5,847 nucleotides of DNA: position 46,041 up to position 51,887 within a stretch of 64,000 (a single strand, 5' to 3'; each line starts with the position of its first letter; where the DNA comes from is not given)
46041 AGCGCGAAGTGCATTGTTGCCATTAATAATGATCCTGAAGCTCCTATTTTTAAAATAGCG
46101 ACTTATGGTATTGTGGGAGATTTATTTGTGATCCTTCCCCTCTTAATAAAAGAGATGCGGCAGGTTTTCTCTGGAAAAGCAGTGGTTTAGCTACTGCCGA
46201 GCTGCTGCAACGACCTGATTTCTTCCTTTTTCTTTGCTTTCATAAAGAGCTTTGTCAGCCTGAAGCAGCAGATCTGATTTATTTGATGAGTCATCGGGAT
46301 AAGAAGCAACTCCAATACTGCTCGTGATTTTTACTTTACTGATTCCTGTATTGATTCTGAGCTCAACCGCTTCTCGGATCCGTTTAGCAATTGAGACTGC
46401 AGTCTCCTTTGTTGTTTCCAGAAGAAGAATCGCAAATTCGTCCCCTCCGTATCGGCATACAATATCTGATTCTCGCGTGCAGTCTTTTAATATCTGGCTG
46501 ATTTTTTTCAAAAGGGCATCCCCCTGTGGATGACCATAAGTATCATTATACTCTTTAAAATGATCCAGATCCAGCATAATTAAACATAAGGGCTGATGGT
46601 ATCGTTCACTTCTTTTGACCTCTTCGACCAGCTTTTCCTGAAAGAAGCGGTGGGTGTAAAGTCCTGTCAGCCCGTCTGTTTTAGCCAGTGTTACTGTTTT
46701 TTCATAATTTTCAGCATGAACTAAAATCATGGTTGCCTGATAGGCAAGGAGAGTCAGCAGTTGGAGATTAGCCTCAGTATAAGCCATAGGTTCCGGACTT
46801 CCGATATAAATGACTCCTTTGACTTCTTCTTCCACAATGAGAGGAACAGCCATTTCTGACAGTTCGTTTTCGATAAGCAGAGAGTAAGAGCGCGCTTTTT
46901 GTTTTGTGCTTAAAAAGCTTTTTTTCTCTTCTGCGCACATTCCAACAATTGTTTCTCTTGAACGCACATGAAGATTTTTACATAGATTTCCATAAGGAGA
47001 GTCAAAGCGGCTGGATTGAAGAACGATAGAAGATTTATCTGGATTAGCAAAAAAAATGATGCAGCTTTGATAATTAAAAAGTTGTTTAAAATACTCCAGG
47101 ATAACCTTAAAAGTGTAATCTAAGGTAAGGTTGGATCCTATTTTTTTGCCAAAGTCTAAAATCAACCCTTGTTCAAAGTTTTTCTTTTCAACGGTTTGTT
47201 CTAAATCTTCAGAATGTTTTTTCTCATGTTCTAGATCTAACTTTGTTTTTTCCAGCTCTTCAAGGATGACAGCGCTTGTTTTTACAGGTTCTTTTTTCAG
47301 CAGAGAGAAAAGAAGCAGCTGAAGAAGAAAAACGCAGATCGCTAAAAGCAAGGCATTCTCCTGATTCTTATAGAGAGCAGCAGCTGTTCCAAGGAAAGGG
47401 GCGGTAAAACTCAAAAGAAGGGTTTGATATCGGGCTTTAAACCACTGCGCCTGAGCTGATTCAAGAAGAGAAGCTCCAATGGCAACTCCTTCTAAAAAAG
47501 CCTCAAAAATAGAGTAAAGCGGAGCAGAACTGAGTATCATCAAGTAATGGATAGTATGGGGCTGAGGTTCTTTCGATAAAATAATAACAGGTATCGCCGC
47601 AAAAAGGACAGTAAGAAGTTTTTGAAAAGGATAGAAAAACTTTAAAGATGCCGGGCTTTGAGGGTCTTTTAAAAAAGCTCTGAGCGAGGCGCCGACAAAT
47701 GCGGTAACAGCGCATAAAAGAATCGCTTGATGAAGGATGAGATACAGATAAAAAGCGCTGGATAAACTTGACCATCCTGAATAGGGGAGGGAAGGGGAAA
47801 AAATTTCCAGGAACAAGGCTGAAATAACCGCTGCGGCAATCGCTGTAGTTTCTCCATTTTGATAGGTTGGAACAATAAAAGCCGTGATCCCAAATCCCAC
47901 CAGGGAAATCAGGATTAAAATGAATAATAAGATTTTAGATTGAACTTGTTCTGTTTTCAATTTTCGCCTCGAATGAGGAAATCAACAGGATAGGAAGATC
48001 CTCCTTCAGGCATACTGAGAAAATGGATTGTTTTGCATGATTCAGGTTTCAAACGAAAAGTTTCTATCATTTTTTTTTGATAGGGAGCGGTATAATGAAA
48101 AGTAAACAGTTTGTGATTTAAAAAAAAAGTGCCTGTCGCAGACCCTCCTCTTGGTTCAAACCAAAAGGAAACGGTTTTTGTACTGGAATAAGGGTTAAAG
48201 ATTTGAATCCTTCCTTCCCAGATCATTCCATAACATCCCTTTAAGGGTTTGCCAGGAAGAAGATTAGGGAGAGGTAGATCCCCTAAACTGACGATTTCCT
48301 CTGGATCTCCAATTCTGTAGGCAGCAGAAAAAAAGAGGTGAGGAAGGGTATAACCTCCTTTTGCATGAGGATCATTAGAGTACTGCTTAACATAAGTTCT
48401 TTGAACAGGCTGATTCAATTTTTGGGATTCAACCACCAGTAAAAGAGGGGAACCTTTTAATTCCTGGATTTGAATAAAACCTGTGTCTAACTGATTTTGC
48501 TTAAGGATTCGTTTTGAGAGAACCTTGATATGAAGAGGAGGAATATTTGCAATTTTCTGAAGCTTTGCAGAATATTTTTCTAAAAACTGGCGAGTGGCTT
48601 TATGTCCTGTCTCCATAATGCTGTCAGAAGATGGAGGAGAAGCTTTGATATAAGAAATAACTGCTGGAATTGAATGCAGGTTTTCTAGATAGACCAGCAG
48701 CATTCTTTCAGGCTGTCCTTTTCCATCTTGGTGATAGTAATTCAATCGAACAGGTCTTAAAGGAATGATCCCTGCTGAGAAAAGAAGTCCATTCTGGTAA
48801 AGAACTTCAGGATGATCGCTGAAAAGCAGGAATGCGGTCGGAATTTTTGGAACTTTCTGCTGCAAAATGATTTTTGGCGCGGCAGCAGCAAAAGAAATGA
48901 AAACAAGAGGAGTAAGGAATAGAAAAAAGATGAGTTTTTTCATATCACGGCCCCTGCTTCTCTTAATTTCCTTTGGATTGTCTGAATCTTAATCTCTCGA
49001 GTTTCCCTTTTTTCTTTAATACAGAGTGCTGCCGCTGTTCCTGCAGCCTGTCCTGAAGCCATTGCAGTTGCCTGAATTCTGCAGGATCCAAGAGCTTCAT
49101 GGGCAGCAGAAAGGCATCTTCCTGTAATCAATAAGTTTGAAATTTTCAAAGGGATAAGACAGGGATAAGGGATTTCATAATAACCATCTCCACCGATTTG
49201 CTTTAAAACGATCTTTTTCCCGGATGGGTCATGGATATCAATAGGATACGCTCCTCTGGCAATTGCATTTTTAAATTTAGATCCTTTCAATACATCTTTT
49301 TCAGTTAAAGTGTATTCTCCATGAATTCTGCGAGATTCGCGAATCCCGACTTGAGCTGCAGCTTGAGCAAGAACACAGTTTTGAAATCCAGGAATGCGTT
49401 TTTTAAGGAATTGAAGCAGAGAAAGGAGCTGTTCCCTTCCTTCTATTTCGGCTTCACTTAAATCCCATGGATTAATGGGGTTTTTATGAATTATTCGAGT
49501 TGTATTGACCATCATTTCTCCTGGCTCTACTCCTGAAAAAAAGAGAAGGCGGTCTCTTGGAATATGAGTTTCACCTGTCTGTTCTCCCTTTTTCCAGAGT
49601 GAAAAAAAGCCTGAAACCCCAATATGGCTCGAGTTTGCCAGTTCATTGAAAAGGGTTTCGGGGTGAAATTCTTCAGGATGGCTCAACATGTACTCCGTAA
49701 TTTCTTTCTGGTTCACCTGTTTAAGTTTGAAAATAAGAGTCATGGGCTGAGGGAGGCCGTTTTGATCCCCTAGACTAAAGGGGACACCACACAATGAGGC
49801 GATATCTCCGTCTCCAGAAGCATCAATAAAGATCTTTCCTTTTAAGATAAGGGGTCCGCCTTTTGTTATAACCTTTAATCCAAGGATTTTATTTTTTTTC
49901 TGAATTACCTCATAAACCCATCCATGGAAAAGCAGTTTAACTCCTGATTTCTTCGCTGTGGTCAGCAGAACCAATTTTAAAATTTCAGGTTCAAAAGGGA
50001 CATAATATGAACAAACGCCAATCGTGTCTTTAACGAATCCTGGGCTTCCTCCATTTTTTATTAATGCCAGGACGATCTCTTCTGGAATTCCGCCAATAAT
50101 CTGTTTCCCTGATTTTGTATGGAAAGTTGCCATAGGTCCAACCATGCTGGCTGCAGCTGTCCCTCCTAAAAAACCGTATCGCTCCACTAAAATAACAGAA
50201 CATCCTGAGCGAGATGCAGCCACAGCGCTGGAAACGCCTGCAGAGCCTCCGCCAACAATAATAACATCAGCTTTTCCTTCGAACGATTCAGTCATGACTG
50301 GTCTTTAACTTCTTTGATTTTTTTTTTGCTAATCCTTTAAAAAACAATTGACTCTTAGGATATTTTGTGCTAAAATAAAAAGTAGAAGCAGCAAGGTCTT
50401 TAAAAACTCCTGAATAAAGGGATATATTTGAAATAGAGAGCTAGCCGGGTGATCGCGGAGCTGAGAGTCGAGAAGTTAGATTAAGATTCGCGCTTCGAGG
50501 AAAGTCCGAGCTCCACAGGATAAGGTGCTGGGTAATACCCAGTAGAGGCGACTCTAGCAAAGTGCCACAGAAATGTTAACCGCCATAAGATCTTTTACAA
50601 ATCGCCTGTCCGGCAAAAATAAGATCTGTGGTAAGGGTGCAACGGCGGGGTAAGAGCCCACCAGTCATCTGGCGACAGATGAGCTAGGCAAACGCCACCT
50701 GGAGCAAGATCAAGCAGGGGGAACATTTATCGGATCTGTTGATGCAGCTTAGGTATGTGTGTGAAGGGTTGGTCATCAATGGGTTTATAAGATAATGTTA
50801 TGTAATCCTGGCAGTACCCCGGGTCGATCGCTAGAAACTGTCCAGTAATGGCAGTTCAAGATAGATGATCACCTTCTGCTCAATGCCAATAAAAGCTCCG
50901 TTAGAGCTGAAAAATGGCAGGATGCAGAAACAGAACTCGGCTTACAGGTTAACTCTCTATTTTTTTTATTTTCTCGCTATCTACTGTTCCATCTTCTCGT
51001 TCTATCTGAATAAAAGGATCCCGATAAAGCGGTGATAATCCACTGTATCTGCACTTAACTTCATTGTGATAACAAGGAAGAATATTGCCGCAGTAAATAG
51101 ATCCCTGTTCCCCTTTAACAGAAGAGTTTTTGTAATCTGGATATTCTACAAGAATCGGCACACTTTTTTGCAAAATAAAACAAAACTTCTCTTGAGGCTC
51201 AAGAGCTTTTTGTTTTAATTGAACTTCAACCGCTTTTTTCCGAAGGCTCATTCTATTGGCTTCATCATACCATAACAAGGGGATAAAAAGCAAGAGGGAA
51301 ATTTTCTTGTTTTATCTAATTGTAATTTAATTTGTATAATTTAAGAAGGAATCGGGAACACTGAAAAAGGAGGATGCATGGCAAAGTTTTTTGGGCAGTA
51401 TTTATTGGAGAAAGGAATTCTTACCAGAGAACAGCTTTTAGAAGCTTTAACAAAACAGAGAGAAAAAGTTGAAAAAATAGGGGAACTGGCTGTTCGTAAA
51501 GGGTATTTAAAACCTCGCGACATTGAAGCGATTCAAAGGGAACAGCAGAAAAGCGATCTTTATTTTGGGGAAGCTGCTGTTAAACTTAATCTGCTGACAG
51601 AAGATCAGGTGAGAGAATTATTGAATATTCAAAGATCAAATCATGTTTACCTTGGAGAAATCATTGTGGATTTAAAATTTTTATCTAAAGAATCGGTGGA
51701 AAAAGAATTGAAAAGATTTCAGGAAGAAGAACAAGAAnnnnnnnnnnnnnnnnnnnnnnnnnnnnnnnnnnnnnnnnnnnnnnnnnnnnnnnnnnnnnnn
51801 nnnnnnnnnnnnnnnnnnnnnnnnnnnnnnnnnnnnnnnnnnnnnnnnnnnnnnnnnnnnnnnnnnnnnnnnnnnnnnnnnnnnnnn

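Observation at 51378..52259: Novel domain fusion: two tandem MshEN c-di-GMP-binding domains + CheX-like phosphatase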

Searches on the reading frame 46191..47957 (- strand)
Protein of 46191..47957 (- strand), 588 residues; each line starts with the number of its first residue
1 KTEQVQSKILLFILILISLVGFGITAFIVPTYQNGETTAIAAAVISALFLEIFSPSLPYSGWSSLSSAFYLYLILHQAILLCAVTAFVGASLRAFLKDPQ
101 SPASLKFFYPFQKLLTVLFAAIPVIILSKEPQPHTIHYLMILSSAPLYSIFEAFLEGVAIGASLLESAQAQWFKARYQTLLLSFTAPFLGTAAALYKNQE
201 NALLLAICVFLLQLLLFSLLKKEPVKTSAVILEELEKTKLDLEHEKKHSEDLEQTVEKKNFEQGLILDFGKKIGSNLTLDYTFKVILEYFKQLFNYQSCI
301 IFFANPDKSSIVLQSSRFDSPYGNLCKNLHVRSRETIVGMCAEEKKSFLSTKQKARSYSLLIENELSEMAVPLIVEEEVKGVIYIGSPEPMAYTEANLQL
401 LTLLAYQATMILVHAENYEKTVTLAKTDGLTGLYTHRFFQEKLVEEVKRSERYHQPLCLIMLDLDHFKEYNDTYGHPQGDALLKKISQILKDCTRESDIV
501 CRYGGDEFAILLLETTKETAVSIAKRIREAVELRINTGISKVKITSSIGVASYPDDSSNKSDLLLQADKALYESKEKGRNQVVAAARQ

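Call 3: search_protein_families(library=pfam, proteins=[window:46191-47957:-], max_evalue=1)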
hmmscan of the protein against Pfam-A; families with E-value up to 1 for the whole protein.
window:46191-47957:- (588 aa): 9 families
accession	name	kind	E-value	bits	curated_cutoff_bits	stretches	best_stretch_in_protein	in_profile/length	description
PF00990.26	GGDEF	-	7.3e-50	169.3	23.8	1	425-581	1-161/161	Diguanylate cyclase, GGDEF domain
PF13185.12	GAF_2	-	4.4e-15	56.5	28.6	1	278-412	3-135/136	GAF domain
PF13492.12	GAF_3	-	6.9e-09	36.6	27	1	286-408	9-123/129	GAF domain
PF01590.32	GAF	-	1.2e-07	32.7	22.4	1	282-410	5-131/133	GAF domain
PF24898.2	GGDEF_GdpP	-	1.8e-05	25.5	30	1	463-584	2-118/126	Cyclic-di-AMP phosphodiesterase GdpP-like, GGDEF domain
PF10114.15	PocR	-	0.0014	18.8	23.9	1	286-387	11-103/162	Sensory domain found in PocR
PF17853.6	GGDEF_2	-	0.028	15.1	24.5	1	456-542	22-96/116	GGDEF-like domain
PF04965.19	GPW_gp25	-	0.12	12.7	27.2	1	482-532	7-57/96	Baseplate wedge protein gp25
PF21305.2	type_II_gspD_N0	-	0.13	12.6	27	1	373-407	23-57/71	GspD-like, N0 domain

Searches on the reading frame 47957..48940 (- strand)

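Call 3: search_protein_families(library=pfam, proteins=[window:47957-48940:-], max_evalue=1)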
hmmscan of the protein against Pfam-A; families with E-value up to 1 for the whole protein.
window:47957-48940:- (327 aa): 1 family
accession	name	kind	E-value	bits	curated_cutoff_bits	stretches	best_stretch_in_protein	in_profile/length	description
PF22445.1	Ssol_1539-like_2nd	-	0.17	12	27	1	122-135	13-26/45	Ssol_1539-like, second domain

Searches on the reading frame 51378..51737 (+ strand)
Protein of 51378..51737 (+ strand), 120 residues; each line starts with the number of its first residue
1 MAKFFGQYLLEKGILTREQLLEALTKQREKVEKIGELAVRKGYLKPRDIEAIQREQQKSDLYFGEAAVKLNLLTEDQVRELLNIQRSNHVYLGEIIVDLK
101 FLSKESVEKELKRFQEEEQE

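Call 51: search_solved_structures(query=A2, max_evalue=1, show_alignments=5)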
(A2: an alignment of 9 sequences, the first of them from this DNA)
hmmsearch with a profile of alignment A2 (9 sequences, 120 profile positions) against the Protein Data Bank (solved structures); distinct sequences matched with E-value up to 1: 21.
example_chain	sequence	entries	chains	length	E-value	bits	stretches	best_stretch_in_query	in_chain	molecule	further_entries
6f8l_G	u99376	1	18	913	7.9e-11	45.3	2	5-73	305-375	Type IV pilus assembly protein PilF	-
5htl_A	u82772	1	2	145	0.00012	25.4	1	61-109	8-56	MSHA biogenesis protein MshE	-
8pe0_A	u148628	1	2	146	0.0024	21.2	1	5-43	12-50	c-di-GMP binding domain of the ATPase enzyme PilF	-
5zfr_A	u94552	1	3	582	0.0024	21.2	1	5-52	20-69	Type IV pilus biogenesis ATPase PilB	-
6ejf_J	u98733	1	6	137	0.0028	21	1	6-43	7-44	Type IV pilus assembly protein PilF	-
8pfa_A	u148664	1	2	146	0.0031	20.8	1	6-43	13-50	c-di-GMP binding domain of the ATPase enzyme PilF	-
8pdk_A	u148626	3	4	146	0.0031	20.8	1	6-43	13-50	c-di-GMP binding domain of the ATPase enzyme PilF | ATP-binding motif-containing protein pilF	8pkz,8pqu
9glg_A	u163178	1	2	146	0.0033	20.7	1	6-45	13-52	ATP-binding motif-containing protein pilF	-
6olj_C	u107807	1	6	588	0.0037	20.6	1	5-51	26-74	Type IV pilus biogenesis ATPase PilB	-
5tsg_B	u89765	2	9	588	0.0037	20.6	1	5-51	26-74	Type IV pilus biogenesis ATPase PilB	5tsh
3jc8_Ba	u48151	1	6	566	0.0079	19.5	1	33-85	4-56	Type IV-A pilus assembly ATPase PilB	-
9gl5_A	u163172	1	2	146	0.032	17.5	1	6-43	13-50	ATP-binding motif-containing protein pilF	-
7k58_B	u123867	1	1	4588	0.033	17.5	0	43-114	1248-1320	Outer arm dynein beta heavy chain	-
7moq_B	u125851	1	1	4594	0.033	17.5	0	43-114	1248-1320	Outer arm dynein beta heavy chain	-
6zyw_B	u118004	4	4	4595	0.033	17.5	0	43-114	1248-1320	Outer arm dynein beta heavy chain | Dynein beta heavy chain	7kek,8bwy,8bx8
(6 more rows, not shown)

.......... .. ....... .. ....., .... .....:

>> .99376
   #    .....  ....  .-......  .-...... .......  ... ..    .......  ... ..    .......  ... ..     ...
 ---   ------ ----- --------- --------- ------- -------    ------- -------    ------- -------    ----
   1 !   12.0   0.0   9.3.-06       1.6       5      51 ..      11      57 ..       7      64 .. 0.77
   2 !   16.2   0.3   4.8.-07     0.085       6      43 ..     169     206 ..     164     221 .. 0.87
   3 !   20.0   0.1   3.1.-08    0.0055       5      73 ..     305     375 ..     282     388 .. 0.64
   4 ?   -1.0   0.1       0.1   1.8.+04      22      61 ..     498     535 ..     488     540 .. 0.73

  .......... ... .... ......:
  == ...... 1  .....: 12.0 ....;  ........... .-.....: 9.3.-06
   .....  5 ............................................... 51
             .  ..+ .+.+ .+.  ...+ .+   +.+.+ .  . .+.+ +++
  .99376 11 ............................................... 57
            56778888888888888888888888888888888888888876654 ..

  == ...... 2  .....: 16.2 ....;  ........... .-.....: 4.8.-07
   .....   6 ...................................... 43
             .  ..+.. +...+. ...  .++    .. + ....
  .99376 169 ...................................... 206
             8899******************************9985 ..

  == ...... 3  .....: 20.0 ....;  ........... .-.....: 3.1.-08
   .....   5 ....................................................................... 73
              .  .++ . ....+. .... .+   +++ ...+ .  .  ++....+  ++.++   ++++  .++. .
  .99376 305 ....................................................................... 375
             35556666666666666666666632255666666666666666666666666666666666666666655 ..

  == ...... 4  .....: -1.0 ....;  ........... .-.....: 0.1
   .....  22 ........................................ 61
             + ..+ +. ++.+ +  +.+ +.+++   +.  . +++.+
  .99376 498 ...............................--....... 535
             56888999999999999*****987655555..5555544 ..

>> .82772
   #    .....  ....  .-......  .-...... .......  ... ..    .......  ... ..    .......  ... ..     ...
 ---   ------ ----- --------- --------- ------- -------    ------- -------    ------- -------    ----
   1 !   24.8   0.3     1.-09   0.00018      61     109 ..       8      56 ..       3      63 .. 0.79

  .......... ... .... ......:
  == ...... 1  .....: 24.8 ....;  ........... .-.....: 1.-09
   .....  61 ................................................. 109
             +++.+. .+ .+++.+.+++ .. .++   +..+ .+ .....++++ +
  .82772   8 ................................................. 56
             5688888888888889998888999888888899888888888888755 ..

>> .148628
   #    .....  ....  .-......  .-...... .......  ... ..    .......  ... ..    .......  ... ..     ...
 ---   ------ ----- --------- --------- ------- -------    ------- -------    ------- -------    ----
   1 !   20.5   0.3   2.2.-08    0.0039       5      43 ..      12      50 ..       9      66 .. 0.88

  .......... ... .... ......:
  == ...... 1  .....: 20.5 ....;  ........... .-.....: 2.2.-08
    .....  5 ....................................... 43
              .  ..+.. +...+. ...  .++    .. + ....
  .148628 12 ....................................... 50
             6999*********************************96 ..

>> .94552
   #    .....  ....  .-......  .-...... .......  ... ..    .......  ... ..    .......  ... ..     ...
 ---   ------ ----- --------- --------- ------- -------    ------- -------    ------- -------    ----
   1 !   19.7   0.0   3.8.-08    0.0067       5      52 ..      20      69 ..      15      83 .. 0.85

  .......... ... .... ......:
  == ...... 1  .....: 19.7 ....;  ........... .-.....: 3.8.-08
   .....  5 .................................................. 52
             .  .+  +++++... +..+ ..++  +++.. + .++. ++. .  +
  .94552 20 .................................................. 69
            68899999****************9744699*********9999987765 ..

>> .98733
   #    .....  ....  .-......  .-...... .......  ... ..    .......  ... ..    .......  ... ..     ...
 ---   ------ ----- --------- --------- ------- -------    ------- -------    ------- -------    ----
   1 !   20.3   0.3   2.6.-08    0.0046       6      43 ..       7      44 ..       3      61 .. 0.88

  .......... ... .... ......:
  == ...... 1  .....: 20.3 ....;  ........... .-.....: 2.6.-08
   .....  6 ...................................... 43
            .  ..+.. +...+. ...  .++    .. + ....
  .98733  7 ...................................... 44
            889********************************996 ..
